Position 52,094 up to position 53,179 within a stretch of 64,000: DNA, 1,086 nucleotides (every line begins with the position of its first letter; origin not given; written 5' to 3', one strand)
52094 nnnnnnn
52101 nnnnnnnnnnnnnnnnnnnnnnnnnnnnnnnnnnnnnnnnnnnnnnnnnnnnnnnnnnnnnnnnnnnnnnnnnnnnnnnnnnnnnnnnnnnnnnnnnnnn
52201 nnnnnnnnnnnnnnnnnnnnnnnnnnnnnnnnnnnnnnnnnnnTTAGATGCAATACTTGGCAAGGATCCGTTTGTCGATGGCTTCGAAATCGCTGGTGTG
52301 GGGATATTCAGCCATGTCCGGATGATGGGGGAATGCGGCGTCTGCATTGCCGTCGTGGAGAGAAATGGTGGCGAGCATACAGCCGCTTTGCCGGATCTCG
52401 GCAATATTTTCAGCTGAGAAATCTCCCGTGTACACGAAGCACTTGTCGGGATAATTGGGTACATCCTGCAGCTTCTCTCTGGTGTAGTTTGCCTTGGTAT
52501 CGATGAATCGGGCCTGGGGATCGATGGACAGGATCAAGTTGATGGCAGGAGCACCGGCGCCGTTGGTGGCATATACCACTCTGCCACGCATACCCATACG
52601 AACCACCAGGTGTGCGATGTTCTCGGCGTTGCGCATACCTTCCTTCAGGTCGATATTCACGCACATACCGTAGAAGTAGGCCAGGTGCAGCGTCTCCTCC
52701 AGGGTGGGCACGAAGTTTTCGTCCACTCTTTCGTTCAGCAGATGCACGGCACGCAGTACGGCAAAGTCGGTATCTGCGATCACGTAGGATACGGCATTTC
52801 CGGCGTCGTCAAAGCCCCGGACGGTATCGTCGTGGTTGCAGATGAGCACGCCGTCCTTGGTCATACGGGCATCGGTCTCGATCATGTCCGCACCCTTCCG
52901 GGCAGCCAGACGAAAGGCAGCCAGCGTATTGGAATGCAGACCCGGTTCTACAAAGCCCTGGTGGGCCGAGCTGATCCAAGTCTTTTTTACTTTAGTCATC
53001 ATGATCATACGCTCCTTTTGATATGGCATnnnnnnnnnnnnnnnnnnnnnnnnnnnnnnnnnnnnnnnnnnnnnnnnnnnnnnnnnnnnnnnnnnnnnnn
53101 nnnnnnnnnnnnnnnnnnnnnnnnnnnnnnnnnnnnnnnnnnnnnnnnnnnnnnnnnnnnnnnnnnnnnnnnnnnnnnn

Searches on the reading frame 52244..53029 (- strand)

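Call 40: search_protein_families(library=pfam, proteins=[window:52244-53029:-], max_evalue=0.01)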
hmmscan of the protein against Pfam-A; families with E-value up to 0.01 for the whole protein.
window:52244-53029:- (261 aa): 1 family
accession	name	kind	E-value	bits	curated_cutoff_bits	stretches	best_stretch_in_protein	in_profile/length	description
PF03009.23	GDPD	-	5.9e-19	69.6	23.6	1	33-169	10-146/244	Glycerophosphoryl diester phosphodiesterase family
